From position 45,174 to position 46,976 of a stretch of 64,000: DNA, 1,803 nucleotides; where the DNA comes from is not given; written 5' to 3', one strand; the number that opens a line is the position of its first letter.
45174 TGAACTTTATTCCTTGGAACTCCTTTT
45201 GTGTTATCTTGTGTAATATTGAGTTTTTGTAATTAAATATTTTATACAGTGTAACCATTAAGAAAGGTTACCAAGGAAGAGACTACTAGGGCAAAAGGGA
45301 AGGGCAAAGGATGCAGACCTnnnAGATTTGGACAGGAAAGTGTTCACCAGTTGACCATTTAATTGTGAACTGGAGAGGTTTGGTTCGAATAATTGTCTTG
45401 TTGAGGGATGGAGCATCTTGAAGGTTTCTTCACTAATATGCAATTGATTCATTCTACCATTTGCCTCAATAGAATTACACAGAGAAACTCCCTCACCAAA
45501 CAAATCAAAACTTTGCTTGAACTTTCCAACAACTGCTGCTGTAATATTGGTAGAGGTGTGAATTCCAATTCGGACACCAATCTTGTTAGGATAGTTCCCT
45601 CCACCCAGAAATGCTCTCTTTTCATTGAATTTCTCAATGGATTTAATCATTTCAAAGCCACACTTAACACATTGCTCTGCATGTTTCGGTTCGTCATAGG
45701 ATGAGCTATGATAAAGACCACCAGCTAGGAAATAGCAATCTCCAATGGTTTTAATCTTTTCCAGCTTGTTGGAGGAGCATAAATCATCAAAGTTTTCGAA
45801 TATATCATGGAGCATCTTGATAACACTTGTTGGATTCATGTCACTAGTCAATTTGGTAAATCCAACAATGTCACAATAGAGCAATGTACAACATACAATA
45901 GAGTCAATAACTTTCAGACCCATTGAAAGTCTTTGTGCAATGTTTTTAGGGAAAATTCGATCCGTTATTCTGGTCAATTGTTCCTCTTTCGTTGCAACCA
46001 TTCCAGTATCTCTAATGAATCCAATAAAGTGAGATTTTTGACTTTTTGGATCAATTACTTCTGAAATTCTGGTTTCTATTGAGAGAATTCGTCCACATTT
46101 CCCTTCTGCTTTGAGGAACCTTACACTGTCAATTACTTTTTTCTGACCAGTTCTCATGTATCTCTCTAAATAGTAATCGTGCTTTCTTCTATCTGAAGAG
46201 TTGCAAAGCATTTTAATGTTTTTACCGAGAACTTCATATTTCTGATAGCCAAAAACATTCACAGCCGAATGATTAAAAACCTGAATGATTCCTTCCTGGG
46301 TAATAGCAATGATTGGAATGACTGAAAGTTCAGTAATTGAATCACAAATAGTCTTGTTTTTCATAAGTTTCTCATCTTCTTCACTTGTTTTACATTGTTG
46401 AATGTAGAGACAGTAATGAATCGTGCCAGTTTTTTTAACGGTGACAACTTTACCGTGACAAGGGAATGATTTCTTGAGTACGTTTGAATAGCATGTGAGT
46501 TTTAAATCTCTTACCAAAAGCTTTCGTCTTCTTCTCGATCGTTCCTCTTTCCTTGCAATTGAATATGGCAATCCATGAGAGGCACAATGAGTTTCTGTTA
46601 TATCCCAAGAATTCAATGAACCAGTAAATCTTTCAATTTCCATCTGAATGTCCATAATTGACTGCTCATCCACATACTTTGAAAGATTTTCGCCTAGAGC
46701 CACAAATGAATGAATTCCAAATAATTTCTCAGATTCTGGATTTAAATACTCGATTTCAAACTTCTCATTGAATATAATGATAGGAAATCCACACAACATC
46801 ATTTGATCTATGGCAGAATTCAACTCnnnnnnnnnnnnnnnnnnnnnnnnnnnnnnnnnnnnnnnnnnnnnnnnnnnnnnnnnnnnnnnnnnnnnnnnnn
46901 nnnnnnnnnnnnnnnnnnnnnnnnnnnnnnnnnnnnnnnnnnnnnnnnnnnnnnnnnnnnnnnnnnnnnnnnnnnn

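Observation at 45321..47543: PAS-PAS-cyclase with substitutions at transition-state residues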

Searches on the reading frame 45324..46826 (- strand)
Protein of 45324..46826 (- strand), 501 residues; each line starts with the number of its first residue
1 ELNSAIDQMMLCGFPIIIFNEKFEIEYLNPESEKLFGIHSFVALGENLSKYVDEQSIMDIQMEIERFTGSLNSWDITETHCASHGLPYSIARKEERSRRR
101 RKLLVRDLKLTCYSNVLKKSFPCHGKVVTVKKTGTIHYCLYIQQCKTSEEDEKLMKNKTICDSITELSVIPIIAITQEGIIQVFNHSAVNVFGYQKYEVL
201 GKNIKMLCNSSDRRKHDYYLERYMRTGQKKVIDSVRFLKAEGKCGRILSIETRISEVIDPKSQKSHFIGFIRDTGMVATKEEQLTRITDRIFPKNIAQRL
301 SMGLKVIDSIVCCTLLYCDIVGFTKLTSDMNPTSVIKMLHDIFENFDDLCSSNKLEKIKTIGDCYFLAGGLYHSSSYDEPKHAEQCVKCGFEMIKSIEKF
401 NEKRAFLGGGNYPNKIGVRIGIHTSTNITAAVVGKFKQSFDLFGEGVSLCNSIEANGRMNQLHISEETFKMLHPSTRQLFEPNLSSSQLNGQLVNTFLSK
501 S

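Call 23: search_protein_representatives(protein=window:45324-46826:-)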
Query: 501 residues. Proteins with E-value up to 0.001 (for the whole library): 41599; up to 1e-10: 17253; up to 1e-30: 465. The best 150 are listed.
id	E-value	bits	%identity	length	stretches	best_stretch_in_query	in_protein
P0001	0.0e+00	1135.6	100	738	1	1-501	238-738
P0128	8.4e-236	799.6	36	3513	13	120-275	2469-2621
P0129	4.5e-231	784.0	36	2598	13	155-274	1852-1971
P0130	2.0e-225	765.4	35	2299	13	155-283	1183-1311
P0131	2.6e-224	761.8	34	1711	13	153-274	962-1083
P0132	2.1e-223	758.8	36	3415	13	154-275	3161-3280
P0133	1.4e-220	749.5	35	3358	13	149-273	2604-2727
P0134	1.2e-219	746.4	35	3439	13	153-276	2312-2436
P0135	1.5e-219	746.1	35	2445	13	130-273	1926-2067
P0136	4.7e-215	731.2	34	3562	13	156-281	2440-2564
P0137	1.1e-209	713.5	34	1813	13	121-274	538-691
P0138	6.6e-209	711.0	35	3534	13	157-279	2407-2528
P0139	1.0e-206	703.8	34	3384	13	141-280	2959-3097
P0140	2.9e-205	698.9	33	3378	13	151-277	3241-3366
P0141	3.6e-204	695.3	35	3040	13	156-274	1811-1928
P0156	2.4e-164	564.0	35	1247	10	120-275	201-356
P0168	4.7e-131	454.3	33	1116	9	156-277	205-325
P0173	2.9e-120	418.6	45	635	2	60-484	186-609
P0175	3.3e-117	408.6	32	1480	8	119-474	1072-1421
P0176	2.9e-116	405.5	45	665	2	2-383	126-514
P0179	1.6e-112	393.1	41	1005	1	2-486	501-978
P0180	9.4e-110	384.0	46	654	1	1-474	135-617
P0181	4.2e-109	381.9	47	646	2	281-490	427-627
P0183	1.7e-97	343.6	38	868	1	2-472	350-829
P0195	7.2e-80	285.5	37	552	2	152-485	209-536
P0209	4.5e-66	240.0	33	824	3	120-474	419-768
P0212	1.1e-62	228.9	31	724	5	266-493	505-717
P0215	4.2e-62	226.9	39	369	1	138-484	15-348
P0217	4.0e-61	223.7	33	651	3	137-470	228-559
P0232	8.6e-56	206.1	34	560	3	250-491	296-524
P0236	2.6e-54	201.2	33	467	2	134-453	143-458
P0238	6.1e-54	200.0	33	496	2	154-498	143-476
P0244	6.7e-53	196.5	32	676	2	148-472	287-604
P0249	2.7e-51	191.2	32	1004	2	277-500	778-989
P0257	1.1e-48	182.6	35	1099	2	264-475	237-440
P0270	1.6e-45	172.2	27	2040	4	305-500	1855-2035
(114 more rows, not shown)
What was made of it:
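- Tried and rejected: Exhaustive search saturated by giant proteins (call 23).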

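Call 27: list_cluster_members(proteins=[P0173, P0176, P0179, P0180, P0181, P0183, P0232, P0212, P0128, P0257])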
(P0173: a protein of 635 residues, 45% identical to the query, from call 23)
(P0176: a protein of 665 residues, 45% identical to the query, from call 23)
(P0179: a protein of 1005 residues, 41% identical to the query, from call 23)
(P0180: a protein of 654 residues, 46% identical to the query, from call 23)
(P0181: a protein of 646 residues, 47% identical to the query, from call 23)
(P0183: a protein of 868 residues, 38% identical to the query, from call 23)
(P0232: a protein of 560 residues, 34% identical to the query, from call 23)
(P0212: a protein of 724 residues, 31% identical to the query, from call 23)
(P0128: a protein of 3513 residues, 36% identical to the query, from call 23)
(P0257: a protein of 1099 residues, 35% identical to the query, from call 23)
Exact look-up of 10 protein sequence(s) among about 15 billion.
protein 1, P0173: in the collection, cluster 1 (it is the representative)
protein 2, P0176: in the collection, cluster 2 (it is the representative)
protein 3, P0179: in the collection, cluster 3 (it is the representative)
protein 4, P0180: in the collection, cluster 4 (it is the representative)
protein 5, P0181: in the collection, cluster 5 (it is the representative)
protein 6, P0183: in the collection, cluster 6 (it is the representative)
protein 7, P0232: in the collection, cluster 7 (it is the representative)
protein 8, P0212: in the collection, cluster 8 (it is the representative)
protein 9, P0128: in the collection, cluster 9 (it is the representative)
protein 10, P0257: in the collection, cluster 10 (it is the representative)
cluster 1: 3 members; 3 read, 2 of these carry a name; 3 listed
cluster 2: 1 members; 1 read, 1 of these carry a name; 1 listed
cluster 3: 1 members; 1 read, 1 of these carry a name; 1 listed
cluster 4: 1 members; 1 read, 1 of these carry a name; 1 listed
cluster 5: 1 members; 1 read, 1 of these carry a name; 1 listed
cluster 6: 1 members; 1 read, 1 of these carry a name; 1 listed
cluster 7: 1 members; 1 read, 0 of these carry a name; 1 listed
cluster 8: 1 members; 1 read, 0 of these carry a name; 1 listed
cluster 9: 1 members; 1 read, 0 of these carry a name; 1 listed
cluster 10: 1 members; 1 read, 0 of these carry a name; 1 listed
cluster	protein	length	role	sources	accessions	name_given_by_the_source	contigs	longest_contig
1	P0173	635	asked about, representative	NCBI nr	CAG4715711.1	unnamed protein product [Naegleria fowleri]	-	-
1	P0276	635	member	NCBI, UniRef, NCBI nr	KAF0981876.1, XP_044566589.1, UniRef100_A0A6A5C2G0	hypothetical protein FDP41_011737 [Naegleria fowleri] | Guanylate cyclase n=1 Tax=Naegleria fowleri TaxID=5763 RepID=A0A6A5C2G0_NAEFO | uncharacterized protein FDP41_011737 [Naegleria fowleri]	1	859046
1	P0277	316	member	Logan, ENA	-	-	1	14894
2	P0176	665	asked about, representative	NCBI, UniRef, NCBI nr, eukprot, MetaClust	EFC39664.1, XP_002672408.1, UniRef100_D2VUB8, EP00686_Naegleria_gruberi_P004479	predicted protein [Naegleria gruberi] | Predicted protein n=1 Tax=Naegleria gruberi TaxID=5762 RepID=D2VUB8_NAEGR | uncharacterized protein NAEGRDRAFT_72607 [Naegleria gruberi]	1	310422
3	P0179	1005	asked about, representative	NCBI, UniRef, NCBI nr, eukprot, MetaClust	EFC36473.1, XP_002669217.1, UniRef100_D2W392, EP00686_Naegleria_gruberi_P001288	predicted protein [Naegleria gruberi] | Predicted protein n=1 Tax=Naegleria gruberi TaxID=5762 RepID=D2W392_NAEGR | uncharacterized protein NAEGRDRAFT_82217 [Naegleria gruberi]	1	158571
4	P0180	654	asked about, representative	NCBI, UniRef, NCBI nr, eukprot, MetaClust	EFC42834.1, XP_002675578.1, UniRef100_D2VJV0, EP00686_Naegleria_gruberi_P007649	predicted protein [Naegleria gruberi] | Predicted protein n=1 Tax=Naegleria gruberi TaxID=5762 RepID=D2VJV0_NAEGR | uncharacterized protein NAEGRDRAFT_50144 [Naegleria gruberi]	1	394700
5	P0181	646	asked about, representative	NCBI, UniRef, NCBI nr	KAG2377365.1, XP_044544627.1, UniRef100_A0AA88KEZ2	hypothetical protein C9374_009276 [Naegleria lovaniensis] | Uncharacterized protein n=1 Tax=Naegleria lovaniensis TaxID=51637 RepID=A0AA88KEZ2_NAELO | uncharacterized protein C9374_009276 [Naegleria lovaniensis]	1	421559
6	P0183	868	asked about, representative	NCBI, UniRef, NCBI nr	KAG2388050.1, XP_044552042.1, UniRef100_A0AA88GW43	hypothetical protein C9374_000900 [Naegleria lovaniensis] | Guanylate cyclase domain-containing protein n=1 Tax=Naegleria lovaniensis TaxID=51637 ... | uncharacterized protein C9374_000900 [Naegleria lovaniensis]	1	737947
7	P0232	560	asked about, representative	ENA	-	-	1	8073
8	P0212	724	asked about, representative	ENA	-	-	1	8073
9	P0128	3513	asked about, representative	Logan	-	-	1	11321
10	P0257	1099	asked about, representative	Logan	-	-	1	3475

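Call 28: predict_structure(alignment_id=A2)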
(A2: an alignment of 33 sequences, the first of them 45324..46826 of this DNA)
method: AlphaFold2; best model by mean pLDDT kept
length: 501 residues; sequences in the alignment: 33
mean_pLDDT: 81.3   pTM: 0.52
mean pLDDT of the five models: 81.3, 80.0, 79.9, 77.6, 77.1
residues with pLDDT >= 90: 199; 70-90: 192; 50-70: 86; < 50: 24
segments of 3 or more residues with pLDDT < 50: 1-11, 85-88
pLDDT, mean of each block of 10 residues (from residue 1): 43 75 86 79 83 91 77 51 50 59 71 82 84 76 70 54 60 89 88 93 93 87 84 81 93 81 83 70 70 78 78 96 90 92 96 93 93 61 96 97 81 84 95 85 94 95 97 96 79 91 79
secondary structure, 60 per line:
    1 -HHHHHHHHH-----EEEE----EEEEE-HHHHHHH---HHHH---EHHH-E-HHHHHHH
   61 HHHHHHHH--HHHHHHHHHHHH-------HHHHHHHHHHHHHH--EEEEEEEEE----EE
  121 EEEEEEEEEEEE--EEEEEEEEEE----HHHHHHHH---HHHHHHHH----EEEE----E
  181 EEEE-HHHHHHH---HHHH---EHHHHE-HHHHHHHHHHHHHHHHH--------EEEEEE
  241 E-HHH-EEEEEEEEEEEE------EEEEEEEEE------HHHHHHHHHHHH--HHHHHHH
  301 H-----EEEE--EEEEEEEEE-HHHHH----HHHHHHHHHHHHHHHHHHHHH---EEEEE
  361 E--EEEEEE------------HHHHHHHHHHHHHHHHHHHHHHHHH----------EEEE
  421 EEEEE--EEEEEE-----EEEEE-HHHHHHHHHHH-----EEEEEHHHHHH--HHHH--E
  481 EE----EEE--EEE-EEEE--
elements in order: H2-10 E16-19 E24-28 H30-36 H40-43 H54-68 H71-82 H90-103 E106-114 E119-132 E135-144 H149-156 H160-167 E172-175 E180-184 H186-192 H196-199 H204-207 H210-226 E235-241 E247-258 E265-273 H280-291 H294-301 E307-310 E313-321 H323-327 H332-352 E356-361 E364-369 H382-406 E417-425 E428-433 E439-443 H445-455 E461-465 H466-471 H474-477 E480-482 E487-489 E492-494 E496-499
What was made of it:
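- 46386..46799 (-): PAS-A (ORF aa 249-386). A divergent PAS fold with a helical insertion that carries the basic stretch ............. No heme-type His was detected. The model shows strands plus helices (call 28).
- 45909..45986 (-): Linker / cyclase-transducer-element helix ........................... It is helical in the model (call 28).
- Checked: An AlphaFold model (pLDDT 81) folds this region as a PAS-like beta-sheet with a helical insertion (call 28).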

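Call 33: fold_search(model_id=the predicted structure, library=pdb)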
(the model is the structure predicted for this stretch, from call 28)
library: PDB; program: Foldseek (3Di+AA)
matches with E <= 10: 1744; with E <= 0.001: 810
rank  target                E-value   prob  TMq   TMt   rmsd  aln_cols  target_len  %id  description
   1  8hbe_A                4.6e-18  1.00  0.37  0.34  22.4       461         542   16  Structure of human soluble guanylate cyclase in the inactive state at 3.1 angstrom (released 2023-04-19)
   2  8hbf_A                8.1e-18  1.00  0.36  0.35  26.8       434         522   18  Structure of human soluble guanylate cyclase in the NO+Rio state at 3.1 angstrom (released 2023-04-19)
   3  7d9t_A                2.2e-17  1.00  0.35  0.35  22.2       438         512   17  Structure of human soluble guanylate cyclase in the cinciguat-bound inactive state (released 2021-08-11)
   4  7d9r_A                2.8e-17  1.00  0.35  0.35  25.6       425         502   18  Structure of huamn soluble guanylate cyclase in the riociguat and NO-bound state (released 2021-08-11)
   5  6jt2_A                3.0e-17  1.00  0.36  0.36  25.6       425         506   18  Structure of human soluble guanylate cyclase in the NO activated state (released 2019-09-04)
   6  6jt0_A                5.3e-17  1.00  0.37  0.35  26.0       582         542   15  Structure of human soluble guanylate cyclase in the unliganded state (released 2019-08-28)
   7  8hbh_A                5.6e-17  1.00  0.36  0.35  27.0       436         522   17  Structure of human soluble guanylate cyclase in the NO-activated state at 3.1 angstrom (released 2023-04-19)
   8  9cmf_A                3.0e-16  1.00  0.20  0.14  31.2       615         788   11  Substrate bound DosP (released 2024-11-20)
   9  6jt2_B                3.4e-16  1.00  0.35  0.31  27.1       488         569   16  Structure of human soluble guanylate cyclase in the NO activated state (released 2019-09-04)
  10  9ce0_B                3.6e-16  1.00  0.20  0.14  28.6       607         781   12  DosP Apo Bent form (released 2024-11-20)
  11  9bgv_A                6.0e-16  1.00  0.20  0.13  31.5       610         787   11  DosP R97A straight form (released 2024-11-20)
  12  9oxn_A                7.5e-16  1.00  0.35  0.31  24.9       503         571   17  Compact, ligand-free state of Manduca sexta soluble guanylate cyclase mutant beta C122S (released 2025-11-12)
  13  8hbe_B                8.9e-16  1.00  0.35  0.31  18.1       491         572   17  Structure of human soluble guanylate cyclase in the inactive state at 3.1 angstrom (released 2023-04-19)
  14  9u3p_A                1.1e-15  1.00  0.37  0.37   2.9       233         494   29  Cryo-EM structure of human AC9-Gs complex (soluble domain) (released 2025-06-11)
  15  8js5_A                1.9e-15  1.00  0.24  0.46  18.7       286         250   17  Dimeric PAS domains of oxygen sensor FixL with ferric unliganded heme (released 2024-06-26)
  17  8js5_G                2.9e-15  1.00  0.23  0.46  18.6       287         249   18  Dimeric PAS domains of oxygen sensor FixL with ferric unliganded heme (released 2024-06-26)
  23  8js5_F                9.1e-15  1.00  0.24  0.46  19.0       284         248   16  Dimeric PAS domains of oxygen sensor FixL with ferric unliganded heme (released 2024-06-26)
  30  8js5_B                2.5e-14  1.00  0.24  0.45  18.4       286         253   18  Dimeric PAS domains of oxygen sensor FixL with ferric unliganded heme (released 2024-06-26)
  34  8js5_C                3.0e-14  1.00  0.24  0.45  18.9       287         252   17  Dimeric PAS domains of oxygen sensor FixL with ferric unliganded heme (released 2024-06-26)
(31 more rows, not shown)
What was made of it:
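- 45987..46355 (-): PAS-B (ORF aa 397-519). FixL-type heme-PAS. Foldseek hits to FixL 8js5 and DosP (call 33).
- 45396..45899 (-): Class III cyclase homology domain (ORF aa 549-716), C1/alpha-like. Foldseek hit to 1azs_A (AC5 C1) with TM 0.86 and rmsd 2.0 (call 33).
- On Class III nucleotidyl cyclase homology domain (PF00211): Foldseek TM 0.8-0.86 to isolated cyclase domains (call 33).
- Closest known: Soluble guanylate cyclase alpha subunit. Same: Top Foldseek hits for the whole model (8hbe_A and others, call 33).
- Closest known: FixL / DosP. Same: It follows a tandem PAS-A/PAS-B layout as in FixL (8js5, call 33).
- The best Foldseek hits are sGC alpha chains and AC5 C1 (call 33).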
